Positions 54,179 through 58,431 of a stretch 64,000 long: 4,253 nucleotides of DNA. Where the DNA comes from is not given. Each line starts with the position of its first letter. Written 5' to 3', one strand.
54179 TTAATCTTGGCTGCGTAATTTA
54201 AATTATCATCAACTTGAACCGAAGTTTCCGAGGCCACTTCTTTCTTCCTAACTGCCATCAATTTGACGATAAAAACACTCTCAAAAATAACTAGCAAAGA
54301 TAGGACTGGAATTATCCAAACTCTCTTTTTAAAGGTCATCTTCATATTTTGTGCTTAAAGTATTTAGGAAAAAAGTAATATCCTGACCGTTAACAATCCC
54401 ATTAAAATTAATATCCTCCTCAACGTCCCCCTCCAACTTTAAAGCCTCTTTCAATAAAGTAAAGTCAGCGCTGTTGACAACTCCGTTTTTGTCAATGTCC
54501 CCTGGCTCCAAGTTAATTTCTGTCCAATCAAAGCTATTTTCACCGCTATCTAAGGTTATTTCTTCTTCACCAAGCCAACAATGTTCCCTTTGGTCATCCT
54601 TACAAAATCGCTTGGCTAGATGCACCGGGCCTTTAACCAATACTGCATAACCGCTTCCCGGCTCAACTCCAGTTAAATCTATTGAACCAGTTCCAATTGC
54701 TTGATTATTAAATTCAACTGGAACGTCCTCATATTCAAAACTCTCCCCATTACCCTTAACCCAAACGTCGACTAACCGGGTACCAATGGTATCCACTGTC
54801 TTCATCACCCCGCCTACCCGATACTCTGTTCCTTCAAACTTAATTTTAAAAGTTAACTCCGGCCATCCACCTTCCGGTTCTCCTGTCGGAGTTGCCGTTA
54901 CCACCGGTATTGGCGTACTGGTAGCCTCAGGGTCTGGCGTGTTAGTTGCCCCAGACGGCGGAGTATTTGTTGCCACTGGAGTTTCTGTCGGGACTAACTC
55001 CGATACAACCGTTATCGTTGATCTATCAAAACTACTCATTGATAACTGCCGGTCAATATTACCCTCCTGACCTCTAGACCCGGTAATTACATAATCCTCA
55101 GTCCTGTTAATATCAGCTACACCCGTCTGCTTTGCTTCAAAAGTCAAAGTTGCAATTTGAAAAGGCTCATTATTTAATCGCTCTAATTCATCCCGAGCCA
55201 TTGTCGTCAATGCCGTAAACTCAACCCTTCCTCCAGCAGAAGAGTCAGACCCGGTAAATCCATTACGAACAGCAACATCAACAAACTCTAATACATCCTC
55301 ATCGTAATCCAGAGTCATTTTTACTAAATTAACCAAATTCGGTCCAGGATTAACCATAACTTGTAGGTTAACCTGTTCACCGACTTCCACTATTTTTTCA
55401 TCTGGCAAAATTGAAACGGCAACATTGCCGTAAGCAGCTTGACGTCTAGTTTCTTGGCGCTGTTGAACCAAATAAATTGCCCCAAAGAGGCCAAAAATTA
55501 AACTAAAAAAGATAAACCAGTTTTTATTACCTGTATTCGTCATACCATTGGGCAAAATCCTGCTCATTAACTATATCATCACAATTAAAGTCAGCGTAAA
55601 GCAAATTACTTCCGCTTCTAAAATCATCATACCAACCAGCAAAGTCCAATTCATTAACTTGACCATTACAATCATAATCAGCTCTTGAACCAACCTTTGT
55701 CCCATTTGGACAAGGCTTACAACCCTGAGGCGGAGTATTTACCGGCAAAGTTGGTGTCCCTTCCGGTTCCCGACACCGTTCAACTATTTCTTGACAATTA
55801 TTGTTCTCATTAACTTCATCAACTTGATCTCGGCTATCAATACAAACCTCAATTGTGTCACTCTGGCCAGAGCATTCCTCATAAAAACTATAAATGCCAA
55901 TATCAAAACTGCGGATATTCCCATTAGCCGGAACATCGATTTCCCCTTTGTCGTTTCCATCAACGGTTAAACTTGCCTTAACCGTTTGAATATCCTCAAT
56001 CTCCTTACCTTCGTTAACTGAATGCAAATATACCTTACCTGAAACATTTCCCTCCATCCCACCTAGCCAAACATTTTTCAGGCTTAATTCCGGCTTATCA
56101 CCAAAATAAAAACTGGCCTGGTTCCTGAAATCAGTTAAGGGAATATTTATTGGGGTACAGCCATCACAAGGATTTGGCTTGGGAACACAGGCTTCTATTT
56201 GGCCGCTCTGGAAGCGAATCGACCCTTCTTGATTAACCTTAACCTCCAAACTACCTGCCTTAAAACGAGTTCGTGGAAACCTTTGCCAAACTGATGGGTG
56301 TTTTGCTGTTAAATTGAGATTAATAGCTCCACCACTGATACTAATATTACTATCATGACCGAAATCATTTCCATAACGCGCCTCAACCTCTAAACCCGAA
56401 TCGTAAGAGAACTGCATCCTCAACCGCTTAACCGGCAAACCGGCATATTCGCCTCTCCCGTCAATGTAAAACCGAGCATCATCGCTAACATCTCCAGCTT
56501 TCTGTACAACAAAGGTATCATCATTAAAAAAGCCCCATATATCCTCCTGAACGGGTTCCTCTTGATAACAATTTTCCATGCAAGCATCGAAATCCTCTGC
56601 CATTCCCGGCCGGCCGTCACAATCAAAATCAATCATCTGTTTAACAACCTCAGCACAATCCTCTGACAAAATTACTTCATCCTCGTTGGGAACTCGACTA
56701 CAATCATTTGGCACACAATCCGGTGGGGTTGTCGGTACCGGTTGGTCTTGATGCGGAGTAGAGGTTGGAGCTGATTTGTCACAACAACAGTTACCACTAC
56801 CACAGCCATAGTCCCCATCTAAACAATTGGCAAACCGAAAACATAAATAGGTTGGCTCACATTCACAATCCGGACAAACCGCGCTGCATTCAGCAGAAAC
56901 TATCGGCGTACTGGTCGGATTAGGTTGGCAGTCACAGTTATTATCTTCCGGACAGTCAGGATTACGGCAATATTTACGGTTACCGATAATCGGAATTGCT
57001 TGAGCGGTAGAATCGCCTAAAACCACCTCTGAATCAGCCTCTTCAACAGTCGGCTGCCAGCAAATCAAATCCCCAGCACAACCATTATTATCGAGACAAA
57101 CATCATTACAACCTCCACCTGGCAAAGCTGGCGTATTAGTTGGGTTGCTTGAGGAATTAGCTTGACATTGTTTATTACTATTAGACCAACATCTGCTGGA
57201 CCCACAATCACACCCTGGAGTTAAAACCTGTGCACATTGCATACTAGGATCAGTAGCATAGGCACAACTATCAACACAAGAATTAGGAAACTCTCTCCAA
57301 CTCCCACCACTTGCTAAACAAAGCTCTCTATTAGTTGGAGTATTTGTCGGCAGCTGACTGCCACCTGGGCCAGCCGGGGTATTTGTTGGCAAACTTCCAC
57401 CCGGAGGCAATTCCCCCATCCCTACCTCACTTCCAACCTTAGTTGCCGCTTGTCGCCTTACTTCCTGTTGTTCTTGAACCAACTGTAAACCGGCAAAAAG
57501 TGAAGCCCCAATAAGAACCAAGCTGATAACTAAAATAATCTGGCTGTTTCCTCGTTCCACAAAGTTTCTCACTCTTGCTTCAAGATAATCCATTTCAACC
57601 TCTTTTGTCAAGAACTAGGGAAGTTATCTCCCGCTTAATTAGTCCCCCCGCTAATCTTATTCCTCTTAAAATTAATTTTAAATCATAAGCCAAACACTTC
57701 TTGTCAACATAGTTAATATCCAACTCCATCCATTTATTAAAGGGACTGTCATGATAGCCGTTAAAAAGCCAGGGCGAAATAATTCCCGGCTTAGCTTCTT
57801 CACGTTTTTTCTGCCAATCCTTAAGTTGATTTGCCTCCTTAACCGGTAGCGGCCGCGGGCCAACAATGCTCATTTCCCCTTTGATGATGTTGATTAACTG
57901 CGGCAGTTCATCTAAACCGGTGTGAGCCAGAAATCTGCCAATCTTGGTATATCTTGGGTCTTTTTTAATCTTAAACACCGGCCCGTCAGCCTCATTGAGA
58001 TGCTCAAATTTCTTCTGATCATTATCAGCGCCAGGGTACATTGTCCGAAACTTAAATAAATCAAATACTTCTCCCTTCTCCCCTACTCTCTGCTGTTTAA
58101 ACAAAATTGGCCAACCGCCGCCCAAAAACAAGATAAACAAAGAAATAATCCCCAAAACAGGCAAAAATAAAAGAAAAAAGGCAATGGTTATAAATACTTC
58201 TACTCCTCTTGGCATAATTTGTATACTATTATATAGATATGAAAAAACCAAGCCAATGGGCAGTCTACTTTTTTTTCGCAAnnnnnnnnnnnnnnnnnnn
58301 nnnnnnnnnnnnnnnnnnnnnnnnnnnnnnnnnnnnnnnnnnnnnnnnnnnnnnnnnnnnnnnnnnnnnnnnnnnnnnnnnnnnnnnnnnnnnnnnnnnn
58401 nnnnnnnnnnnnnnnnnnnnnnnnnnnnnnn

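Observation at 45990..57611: ~11.6 kb array of about 12 secreted cohesin-like / dockerin-like / Cys-rich modular proteins: a cellulosome-style surface-assembly system in a reduced genome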

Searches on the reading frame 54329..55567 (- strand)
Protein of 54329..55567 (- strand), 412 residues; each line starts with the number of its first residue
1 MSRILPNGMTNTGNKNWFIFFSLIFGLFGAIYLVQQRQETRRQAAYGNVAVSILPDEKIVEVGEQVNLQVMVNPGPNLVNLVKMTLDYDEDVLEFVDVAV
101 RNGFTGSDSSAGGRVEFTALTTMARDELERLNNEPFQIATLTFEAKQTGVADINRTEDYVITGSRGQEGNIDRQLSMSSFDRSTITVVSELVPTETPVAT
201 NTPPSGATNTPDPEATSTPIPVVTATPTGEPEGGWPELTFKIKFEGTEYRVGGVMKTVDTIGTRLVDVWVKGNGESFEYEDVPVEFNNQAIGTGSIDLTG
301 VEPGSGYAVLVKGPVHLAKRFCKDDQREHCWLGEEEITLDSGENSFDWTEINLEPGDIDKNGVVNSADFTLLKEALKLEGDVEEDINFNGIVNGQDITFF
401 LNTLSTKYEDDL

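Call 3: search_protein_families(library=pfam, max_evalue=1, proteins=[window:54329-55567:-])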
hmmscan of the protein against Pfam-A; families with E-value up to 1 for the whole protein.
window:54329-55567:- (412 aa): 3 families
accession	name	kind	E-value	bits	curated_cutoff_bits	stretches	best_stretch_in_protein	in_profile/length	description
PF00963.24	Cohesin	-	2.6e-07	31.3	24.1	1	61-163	11-121/139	Cohesin domain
PF00404.24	Dockerin_1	-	1.8e-05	25.2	22.9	1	355-402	1-54/57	Dockerin type I domain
PF04919.18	DUF655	-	0.25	11.7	22.2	1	78-130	36-88/181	Protein of unknown function (DUF655)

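Call 13: search_protein_families(library=ncbifam, max_evalue=1, proteins=[window:54329-55567:-])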
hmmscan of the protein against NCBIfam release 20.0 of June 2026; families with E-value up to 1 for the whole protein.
window:54329-55567:- (412 aa): 3 families
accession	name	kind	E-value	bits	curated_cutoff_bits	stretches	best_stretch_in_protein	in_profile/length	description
NF033186.1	internalin_K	exception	0.056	11.9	1100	1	187-238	500-551/604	class 1 internalin InlK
NF041540.1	dockerin_GC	domain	0.067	13.6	29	1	352-403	9-62/67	GC-type dockerin domain-anchored protein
NF037973.1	metallo_SslE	exception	0.29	8.4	3000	1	176-253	29-104/1519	lipoprotein metalloprotease SslE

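Call 15: find_homologous_proteins(query=window:54329-55567:-, max_evalue=0.001)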
Query window:54329-55567:- (412 aa): 20 proteins with E <= 0.001 among 6709 candidates.
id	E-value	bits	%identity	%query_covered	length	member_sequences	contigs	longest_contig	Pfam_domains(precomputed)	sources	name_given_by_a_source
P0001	1.2e-267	906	100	98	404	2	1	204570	PF00404.25,PF00963.25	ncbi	-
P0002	4.3e-233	792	83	100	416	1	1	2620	PF00404.25,PF00963.25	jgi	-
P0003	1.2e-125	438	53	98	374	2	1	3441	PF00404.25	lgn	-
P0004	2.3e-120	421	50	98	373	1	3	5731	PF00404.25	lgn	-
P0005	5.1e-108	380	49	94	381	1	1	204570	-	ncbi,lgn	-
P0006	5.4e-107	377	49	96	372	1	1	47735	PF00404.25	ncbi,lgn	-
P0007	1.3e-106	375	49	94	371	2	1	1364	-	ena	-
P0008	4.0e-105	371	47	94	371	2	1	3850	-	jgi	-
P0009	7.3e-104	366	48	98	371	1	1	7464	PF00404.25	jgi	jgi:hypothetical protein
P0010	5.8e-101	357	48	96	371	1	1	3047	PF00404.25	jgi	jgi:hypothetical protein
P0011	1.0e-100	356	46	98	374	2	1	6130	PF00404.25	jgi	jgi:hypothetical protein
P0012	1.3e-100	356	47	93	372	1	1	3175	-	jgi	jgi:hypothetical protein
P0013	6.9e-99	350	46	94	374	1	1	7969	PF00404.25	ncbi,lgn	-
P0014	7.6e-95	337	46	94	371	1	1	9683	PF00404.25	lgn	-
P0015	7.2e-93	330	51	67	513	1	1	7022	PF00963.25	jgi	-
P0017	6.0e-88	314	43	92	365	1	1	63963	PF00404.25,PF00963.25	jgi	-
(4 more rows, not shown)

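Call 16: find_encoding_contigs(protein=P0006, flank=10000, max_places=3)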
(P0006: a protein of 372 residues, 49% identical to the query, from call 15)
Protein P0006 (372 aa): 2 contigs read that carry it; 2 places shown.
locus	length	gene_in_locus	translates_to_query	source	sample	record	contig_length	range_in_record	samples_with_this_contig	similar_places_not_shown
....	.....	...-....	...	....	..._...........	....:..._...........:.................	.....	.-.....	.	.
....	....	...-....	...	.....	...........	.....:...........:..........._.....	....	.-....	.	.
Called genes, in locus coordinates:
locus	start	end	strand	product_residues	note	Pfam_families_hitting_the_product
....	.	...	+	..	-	?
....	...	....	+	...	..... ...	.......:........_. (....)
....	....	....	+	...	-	-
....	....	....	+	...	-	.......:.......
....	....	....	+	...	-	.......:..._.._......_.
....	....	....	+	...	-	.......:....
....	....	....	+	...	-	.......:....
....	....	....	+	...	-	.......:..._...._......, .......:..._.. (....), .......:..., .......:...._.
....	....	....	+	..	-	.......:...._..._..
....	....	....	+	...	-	-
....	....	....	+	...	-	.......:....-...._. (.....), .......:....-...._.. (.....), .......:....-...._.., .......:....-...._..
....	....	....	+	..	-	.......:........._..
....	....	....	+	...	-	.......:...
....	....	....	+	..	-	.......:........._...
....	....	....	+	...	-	-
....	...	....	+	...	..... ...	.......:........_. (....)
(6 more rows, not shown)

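Call 17: find_encoding_contigs(protein=P0017, flank=10000, max_places=3)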
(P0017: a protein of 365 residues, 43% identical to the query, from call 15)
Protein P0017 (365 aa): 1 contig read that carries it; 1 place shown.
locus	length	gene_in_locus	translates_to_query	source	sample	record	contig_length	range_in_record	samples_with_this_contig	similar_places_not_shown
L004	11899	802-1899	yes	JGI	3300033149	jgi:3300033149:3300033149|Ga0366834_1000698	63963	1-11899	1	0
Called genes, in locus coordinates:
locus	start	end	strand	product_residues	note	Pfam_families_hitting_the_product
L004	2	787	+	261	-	?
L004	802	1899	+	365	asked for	PF00963:Cohesin (weak), PF00404:Dockerin_1 (weak)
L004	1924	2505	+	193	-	-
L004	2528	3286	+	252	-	PF00963:Cohesin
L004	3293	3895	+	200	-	PF16656:Pur_ac_phosph_N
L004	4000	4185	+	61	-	-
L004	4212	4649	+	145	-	PF09424:YqeY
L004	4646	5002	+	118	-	PF02130:YbeY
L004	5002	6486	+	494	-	PF13177:DNA_pol3_delta2, PF13401:AAA_22 (weak), PF00004:AAA, PF07728:AAA_5 (weak), PF20964:DnaX_C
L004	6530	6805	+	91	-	PF02575:YbaB_DNA_bd (weak)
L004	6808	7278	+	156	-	-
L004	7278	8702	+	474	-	PF00133:tRNA-synt_1 (faint), PF01406:tRNA-synt_1e, PF09334:tRNA-synt_1g (faint)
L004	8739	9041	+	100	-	PF01250:Ribosomal_S6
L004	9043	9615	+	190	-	PF00436:SSB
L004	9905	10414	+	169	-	-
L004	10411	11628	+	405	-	PF22694:CtpB_N-like, PF00595:PDZ (weak), PF13180:PDZ_2, PF17820:PDZ_6, PF03572:Peptidase_S41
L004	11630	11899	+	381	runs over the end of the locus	PF00089:Trypsin, PF13365:Trypsin_2, PF00595:PDZ, PF13180:PDZ_2, PF17820:PDZ_6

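Call 18: find_encoding_contigs(protein=P0001, flank=10000, max_places=3)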
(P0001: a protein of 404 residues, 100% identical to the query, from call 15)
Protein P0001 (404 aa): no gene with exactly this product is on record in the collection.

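Call 68: search_protein_families(library=pfam, max_evalue=0.01, proteins=[L004:2-787:+])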
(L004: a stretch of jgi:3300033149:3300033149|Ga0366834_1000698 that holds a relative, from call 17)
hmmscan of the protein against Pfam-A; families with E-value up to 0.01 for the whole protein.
L004:2-787:+ (261 aa): 0 families

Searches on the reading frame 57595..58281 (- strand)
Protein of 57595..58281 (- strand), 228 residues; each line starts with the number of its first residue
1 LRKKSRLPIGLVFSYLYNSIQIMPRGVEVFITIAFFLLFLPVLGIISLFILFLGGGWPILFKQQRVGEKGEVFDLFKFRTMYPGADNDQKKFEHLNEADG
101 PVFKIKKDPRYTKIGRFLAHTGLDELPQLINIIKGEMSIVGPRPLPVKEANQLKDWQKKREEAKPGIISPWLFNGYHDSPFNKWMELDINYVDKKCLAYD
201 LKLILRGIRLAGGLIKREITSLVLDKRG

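Call 60: search_protein_families(library=pfam, max_evalue=0.001, proteins=[window:57595-58281:-])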
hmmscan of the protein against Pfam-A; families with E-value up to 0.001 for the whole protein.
window:57595-58281:- (228 aa): 1 family
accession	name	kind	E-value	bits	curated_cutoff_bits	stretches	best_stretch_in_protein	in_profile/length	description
PF02397.22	Bac_transf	-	1.8e-49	168.2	27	1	26-208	3-174/179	Bacterial sugar transferase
